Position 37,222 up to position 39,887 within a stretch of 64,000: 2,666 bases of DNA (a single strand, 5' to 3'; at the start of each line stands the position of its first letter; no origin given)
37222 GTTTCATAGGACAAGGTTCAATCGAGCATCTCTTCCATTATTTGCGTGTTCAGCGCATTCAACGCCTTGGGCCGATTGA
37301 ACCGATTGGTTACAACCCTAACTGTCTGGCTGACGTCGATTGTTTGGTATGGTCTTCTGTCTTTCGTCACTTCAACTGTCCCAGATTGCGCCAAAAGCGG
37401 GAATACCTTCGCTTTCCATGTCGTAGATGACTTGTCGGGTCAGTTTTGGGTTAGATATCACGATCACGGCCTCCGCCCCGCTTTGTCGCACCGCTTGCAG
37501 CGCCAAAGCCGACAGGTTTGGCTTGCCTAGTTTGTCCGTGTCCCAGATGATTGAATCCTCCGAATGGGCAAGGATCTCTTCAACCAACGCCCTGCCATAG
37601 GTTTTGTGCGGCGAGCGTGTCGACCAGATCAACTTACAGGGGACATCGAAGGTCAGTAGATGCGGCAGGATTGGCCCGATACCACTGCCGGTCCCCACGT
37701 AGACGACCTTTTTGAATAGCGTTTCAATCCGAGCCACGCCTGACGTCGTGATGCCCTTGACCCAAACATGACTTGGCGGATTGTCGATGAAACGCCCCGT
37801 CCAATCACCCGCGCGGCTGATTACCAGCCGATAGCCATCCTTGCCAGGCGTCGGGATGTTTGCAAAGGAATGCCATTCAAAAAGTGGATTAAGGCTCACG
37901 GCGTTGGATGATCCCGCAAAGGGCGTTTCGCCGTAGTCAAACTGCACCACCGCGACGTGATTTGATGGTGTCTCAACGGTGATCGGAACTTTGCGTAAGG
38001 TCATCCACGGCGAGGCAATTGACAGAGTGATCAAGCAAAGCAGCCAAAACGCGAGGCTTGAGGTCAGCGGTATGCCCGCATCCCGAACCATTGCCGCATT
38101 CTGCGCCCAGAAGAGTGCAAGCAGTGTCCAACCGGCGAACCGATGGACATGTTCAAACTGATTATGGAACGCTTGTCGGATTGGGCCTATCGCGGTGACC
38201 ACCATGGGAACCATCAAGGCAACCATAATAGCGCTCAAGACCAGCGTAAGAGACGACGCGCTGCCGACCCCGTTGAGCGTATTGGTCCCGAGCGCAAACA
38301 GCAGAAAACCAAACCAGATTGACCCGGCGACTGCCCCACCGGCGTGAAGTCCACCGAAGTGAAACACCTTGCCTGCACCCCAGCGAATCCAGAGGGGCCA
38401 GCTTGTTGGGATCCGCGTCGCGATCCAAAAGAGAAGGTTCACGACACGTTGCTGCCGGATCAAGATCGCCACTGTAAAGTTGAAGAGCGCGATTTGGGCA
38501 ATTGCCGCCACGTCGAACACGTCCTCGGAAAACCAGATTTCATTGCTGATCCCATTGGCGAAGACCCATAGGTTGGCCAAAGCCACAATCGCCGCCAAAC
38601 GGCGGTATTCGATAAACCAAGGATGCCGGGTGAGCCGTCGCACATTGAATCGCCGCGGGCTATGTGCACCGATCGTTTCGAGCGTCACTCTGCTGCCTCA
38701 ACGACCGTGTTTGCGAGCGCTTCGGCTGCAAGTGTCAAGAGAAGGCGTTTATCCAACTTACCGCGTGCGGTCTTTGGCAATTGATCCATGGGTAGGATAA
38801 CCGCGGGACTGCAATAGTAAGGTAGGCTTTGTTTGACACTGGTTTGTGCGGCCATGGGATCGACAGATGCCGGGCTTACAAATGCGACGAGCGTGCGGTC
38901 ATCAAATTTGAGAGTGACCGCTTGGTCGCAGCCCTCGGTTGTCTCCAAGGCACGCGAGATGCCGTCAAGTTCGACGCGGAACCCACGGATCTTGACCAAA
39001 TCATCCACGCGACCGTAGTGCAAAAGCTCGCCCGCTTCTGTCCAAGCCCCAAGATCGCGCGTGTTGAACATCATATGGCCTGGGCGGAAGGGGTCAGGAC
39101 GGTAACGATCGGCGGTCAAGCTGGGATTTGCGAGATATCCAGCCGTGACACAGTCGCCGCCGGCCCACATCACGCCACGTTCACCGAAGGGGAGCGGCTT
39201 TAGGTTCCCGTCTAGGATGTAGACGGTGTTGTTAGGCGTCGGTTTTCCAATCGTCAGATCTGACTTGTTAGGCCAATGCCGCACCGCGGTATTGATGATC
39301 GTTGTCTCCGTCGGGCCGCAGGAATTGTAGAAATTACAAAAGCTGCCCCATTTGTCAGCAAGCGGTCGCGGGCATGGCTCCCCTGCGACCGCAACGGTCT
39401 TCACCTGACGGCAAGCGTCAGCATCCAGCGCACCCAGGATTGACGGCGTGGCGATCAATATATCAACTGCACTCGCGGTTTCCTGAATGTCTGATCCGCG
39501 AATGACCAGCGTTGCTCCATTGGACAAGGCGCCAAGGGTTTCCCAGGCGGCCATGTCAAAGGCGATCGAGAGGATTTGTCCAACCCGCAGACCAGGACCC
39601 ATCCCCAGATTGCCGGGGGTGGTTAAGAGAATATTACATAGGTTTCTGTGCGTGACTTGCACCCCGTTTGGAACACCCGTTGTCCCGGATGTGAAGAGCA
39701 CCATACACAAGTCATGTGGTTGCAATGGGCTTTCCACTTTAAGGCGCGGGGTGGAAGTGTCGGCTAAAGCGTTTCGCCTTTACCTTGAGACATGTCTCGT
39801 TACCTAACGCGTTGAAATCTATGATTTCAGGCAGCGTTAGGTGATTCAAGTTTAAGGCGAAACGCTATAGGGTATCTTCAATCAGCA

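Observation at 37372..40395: Carrier-less NRPS-type adenylation enzyme overlapped with a membrane ferric-reductase/FNR-like flavoprotein, followed by a crotonase: an unassigned three-gene module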

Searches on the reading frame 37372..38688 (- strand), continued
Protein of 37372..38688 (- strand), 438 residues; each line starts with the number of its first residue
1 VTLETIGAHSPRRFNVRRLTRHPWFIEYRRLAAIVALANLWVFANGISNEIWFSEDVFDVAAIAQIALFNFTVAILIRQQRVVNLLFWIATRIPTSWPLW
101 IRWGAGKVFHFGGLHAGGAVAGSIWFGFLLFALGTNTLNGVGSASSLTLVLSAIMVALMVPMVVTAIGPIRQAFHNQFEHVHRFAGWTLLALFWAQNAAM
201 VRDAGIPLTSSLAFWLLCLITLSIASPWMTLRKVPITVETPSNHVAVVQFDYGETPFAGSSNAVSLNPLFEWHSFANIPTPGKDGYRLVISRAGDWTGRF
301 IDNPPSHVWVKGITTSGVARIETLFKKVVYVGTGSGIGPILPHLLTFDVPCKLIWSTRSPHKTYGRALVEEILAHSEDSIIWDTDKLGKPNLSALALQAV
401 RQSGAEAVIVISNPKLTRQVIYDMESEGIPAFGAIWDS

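Call 46: list_cluster_members(proteins=[P0121, P0145, P0144, P0139, P0168, P0124, P0123, P0128, P0001])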
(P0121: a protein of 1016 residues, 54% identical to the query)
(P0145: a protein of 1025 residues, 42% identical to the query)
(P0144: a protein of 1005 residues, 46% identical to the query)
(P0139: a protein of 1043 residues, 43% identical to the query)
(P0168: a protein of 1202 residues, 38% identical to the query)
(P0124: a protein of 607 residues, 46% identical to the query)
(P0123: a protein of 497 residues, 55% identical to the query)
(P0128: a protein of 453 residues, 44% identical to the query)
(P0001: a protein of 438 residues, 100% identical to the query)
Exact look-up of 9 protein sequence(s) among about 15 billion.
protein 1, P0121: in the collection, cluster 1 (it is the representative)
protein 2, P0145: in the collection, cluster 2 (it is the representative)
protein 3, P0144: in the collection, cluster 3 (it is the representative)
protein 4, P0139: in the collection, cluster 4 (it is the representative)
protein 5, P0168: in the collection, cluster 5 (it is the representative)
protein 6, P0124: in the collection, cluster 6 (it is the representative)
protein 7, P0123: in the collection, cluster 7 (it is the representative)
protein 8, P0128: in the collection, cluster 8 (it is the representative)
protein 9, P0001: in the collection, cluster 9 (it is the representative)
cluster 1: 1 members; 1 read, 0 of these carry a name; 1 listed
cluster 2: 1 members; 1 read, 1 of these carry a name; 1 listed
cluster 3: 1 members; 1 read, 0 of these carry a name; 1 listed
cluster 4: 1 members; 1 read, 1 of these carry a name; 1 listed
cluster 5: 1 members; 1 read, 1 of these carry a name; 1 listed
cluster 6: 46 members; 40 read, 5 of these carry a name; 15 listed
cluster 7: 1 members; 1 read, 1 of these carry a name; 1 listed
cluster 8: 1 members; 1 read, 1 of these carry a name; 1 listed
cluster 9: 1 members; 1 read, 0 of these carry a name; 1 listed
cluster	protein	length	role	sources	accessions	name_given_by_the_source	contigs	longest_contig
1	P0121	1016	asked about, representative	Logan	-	-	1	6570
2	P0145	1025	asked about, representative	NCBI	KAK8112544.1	hypothetical protein PG984_013070 [Apiospora sp. TS-2023a]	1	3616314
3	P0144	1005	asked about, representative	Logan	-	-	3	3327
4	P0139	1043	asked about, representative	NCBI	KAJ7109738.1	nonribosomal peptide synthetase 12, partial [Mycena crocata]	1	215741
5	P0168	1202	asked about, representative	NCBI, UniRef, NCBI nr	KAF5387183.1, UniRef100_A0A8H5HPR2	hypothetical protein D9615_001581 [Tricholomella constricta] | AMP-dependent synthetase/ligase domain-containing protein n=1 Tax=Tricholomella ...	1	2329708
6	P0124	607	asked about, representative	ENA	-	-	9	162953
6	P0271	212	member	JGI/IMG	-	hypothetical protein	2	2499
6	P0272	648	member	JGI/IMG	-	CRP-like cAMP-binding protein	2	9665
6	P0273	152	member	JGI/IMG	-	ferredoxin-NADP reductase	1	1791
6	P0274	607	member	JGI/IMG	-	CRP-like cAMP-binding protein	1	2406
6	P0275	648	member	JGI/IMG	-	CRP-like cAMP-binding protein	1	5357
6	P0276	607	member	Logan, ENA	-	-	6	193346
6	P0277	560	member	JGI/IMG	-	-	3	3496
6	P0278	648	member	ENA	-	-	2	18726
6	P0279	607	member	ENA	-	-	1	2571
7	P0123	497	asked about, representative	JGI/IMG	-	hypothetical protein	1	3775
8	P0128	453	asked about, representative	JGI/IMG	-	hypothetical protein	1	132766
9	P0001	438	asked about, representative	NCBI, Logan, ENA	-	-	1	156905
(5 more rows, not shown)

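Call 48: find_encoding_contigs(protein=P0001, flank=10000, max_places=3)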
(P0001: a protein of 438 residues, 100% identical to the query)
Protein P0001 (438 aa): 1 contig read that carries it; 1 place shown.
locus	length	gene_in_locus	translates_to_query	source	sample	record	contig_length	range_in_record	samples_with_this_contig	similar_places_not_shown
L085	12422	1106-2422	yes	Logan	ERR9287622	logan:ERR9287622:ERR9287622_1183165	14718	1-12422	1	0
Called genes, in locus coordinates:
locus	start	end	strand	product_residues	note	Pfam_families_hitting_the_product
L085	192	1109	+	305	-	PF00501:AMP-binding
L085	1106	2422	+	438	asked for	PF26733:03009_C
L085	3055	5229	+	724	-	PF27207:Y4lR_2nd, PF24134:DUF7401 (weak), PF27203:Y4lR_C, PF03695:UPF0149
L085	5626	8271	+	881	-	PF01624:MutS_I, PF05188:MutS_II, PF05192:MutS_III, PF05190:MutS_IV, PF00488:MutS_V, PF27441:MutS_C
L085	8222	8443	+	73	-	-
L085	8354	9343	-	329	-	PF08240:ADH_N, PF00107:ADH_zinc_N, PF13602:ADH_zinc_N_2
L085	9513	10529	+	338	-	PF01408:GFO_IDH_MocA, PF02894:GFO_IDH_MocA_C, PF22725:GFO_IDH_MocA_C3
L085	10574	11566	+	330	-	PF01408:GFO_IDH_MocA, PF22725:GFO_IDH_MocA_C3, PF02894:GFO_IDH_MocA_C (weak)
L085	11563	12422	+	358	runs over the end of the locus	PF01408:GFO_IDH_MocA, PF22725:GFO_IDH_MocA_C3, PF02894:GFO_IDH_MocA_C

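Call 49: search_solved_structures(query=L001:9319-10101:+, max_evalue=1e-10, show_alignments=1)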
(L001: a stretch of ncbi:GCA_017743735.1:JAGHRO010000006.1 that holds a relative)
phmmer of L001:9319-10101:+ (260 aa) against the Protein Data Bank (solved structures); distinct sequences matched with E-value up to 1e-10: 199 (the best 60 are shown).
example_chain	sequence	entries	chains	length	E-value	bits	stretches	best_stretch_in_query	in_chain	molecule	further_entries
3q0j_A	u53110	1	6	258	1.6e-87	296.2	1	7-259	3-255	enoyl-CoA hydratase echA8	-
3h81_A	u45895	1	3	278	1.7e-87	296.1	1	7-259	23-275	enoyl-CoA hydratase echA8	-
3pzk_A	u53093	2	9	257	1.8e-87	296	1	8-259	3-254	e enoyl-CoA hydratase echA8 | enoyl-CoA hydratase echA8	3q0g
4fjw_D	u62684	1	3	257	4.4e-87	294.7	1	8-259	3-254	Probable enoyl-CoA hydratase echA8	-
3moy_A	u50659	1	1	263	6.6e-76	258.1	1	7-259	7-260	Probable enoyl-CoA hydratase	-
1dub_A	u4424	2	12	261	5.8e-72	245.2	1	8-259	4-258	2-ENOYL-COA HYDRATASE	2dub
1mj3_A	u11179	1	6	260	6.2e-72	245.1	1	8-259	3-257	ENOYL-COA HYDRATASE, MITOCHONDRIAL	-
9rgq_A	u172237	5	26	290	7.2e-72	244.9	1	8-259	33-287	Enoyl-CoA hydratase, mitochondrial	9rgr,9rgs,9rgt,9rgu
1ey3_A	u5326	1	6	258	1e-71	244.4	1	9-259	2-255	ENOYL-COA HYDRATASE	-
2hw5_A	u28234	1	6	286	6.3e-71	241.8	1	7-259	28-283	Enoyl-CoA hydratase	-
8zru_A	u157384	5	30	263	2.5e-70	239.8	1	7-259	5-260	Enoyl-CoA hydratase, mitochondrial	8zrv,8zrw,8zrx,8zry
5xzd_A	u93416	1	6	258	1.6e-69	237.2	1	7-260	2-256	Enoyl-CoA hydratase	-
9qwv_A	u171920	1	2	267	2.4e-69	236.6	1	15-260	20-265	Enoyl-CoA hydratase, mitochondrial, putative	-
4fzw_A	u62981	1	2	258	2.1e-60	207.3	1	11-260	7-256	2,3-dehydroadipyl-CoA hydratase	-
2pbp_A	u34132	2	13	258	9.2e-60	205.2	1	10-260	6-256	Enoyl-CoA hydratase subunit I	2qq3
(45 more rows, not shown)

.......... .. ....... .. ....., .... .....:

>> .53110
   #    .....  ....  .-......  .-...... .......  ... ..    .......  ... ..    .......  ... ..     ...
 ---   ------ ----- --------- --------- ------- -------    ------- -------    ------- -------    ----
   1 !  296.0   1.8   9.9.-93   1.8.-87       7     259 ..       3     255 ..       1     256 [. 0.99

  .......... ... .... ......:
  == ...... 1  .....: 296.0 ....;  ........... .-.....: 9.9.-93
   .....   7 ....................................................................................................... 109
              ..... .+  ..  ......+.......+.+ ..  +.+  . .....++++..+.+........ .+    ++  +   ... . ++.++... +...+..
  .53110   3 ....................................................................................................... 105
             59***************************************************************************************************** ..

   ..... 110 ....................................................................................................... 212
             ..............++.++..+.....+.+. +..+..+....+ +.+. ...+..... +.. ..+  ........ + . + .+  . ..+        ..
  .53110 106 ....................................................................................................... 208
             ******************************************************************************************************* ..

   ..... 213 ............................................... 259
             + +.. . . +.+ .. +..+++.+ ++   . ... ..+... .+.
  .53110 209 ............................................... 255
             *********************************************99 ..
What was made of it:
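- The GGGCE and QPE catalytic motifs are present (call 49).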

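Call 57: find_encoding_contigs(protein=P0124, flank=8000, max_places=4)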
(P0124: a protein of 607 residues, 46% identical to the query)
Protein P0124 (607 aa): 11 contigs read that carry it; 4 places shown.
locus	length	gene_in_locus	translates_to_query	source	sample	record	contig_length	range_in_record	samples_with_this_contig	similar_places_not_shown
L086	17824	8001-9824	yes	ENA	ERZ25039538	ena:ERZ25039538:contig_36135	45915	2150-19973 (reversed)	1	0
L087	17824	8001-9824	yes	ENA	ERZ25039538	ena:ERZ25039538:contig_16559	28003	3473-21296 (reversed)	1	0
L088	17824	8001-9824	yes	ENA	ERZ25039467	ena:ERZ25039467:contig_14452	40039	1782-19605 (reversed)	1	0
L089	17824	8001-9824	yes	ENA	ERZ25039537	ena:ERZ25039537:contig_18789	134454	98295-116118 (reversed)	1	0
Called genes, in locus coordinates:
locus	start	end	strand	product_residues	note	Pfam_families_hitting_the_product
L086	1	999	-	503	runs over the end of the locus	PF13683:rve_3 (weak), PF09299:Mu-transpos_C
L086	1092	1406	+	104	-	-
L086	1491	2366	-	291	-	PF00589:Phage_integrase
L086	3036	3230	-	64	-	-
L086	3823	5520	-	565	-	PF07732:Cu-oxidase_3 (faint), PF07731:Cu-oxidase_2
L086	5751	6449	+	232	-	-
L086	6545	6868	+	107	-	-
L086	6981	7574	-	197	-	-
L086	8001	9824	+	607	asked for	PF00027:cNMP_binding, PF26733:03009_C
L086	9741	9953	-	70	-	-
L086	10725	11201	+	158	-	-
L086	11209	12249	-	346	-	PF13155:Toprim_2 (weak)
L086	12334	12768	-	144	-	-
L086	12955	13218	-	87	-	-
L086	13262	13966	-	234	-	-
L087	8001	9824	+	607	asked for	PF00027:cNMP_binding, PF26733:03009_C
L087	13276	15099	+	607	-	PF00027:cNMP_binding, PF26733:03009_C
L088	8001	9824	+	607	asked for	PF00027:cNMP_binding, PF26733:03009_C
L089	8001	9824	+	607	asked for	PF00027:cNMP_binding, PF26733:03009_C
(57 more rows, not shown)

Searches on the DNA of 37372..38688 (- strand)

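Call 61: search_rna_families(sources=[L001, L003, L004, L066, L078, L083, L071, L068], threshold=gathering)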
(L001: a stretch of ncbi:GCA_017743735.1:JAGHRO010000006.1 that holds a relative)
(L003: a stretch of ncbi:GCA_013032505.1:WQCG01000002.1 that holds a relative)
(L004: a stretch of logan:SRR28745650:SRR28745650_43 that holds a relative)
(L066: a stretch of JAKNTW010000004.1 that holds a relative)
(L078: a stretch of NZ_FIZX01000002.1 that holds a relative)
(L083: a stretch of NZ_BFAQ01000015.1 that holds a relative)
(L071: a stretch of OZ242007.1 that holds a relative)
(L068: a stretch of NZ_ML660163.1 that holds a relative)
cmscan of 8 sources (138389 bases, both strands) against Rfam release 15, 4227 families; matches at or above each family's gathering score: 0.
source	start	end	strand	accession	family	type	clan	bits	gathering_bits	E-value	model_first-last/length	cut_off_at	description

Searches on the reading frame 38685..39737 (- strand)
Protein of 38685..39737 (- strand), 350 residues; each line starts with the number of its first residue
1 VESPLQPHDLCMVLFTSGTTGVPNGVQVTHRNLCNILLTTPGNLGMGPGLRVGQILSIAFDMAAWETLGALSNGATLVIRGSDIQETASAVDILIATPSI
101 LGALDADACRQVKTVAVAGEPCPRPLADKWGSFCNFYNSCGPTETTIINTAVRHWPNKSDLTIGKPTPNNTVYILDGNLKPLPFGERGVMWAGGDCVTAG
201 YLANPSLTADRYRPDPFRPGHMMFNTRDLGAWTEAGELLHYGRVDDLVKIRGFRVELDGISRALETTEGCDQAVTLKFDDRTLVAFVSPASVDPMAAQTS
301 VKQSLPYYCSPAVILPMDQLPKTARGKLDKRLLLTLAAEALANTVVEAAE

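Call 3: search_protein_families(library=pfam, proteins=[window:38685-39737:-], max_evalue=0.01)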
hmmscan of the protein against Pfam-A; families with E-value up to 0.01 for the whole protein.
window:38685-39737:- (350 aa): 2 families
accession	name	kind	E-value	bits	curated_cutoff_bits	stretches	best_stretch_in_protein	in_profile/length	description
PF00501.34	AMP-binding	-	3.1e-39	135.3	29.9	1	3-202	157-384/384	AMP-binding enzyme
PF13193.12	AMP-binding_C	-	0.0071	17.7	24.5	0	280-327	23-76/76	AMP-binding enzyme C-terminal domain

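Call 5: search_protein_families(library=ncbifam, proteins=[window:38685-39737:-], max_evalue=1)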
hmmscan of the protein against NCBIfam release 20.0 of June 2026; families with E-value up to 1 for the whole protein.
window:38685-39737:- (350 aa): 99 families (the best 25 are shown)
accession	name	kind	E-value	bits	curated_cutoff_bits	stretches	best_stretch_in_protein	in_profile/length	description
TIGR01733.1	AA-adenyl-dom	subfamily_domain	2.1e-67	227.7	317.4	1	6-274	118-408/409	amino acid adenylation domain-containing protein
NF041803.1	NRPS_SolG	exception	4.8e-43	146.9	2200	1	5-336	707-1073/1163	solanimycin non-ribosomal peptide synthetase SolG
NF047350.1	aureusi_NRPS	equivalog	1.8e-42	144.5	2500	1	10-334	1574-1909/2373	aureusimine non-ribosomal peptide synthetase AusA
NF007605.2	PRK10252.1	equivalog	8.3e-42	142.8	2400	1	6-333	592-957/1292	enterobactin non-ribosomal peptide synthetase EntF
NF004282.0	PRK05691.1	subfamily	4.8e-40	135.7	4090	1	5-333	1270-1622/4334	non-ribosomal peptide synthase/polyketide synthase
NF003417.0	PRK04813.1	subfamily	1.1e-32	113.2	476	1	3-334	139-500/505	D-alanine--poly(phosphoribitol) ligase subunit DltA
NF038078.1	NRPS_MxcG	equivalog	2.7e-32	111.1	2300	1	9-345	599-968/1442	myxochelin non-ribosomal peptide synthetase MxcG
TIGR01734.1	D-ala-DACP-lig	equivalog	2.1e-31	109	559.85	1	4-333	138-498/504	D-alanine--poly(phosphoribitol) ligase subunit DltA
TIGR03098.1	ligase_PEP_1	hypoth_equivalog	5.3e-26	91.2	592.35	2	162-333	331-514/517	acyl-CoA ligase (AMP-forming), exosortase A system-associated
NF004837.0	PRK06187.1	subfamily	4.1e-25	88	476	1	5-333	167-518/531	long-chain-fatty-acid--CoA ligase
NF053567.1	HBDA_AROS1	equivalog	5.9e-22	77.7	1000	1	4-332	167-514/523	3-hydroxybenzoate--CoA ligase HbdA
NF004511.1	PRK05852.1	equivalog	2.2e-21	76.1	650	2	141-333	307-500/505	FadD7 family fatty acid--CoA ligase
TIGR01923.1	menE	equivalog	3.1e-18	65.9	330.15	1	3-331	108-440/442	o-succinylbenzoate--CoA ligase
NF005702.0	PRK07514.1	subfamily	4e-18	65.1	558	2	141-334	303-497/506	malonyl-CoA synthase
NF004114.0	PRK05605.1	equivalog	2.1e-16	59.4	766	2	139-331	369-563/575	long-chain-fatty-acid--CoA ligase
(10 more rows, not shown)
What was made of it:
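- On NRPS adenylation domains: TIGR01733 E 2e-67 (call 5).
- Checked: TIGR01733 amino-acid adenylation hit: E 2e-67 (calls 3, 5).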
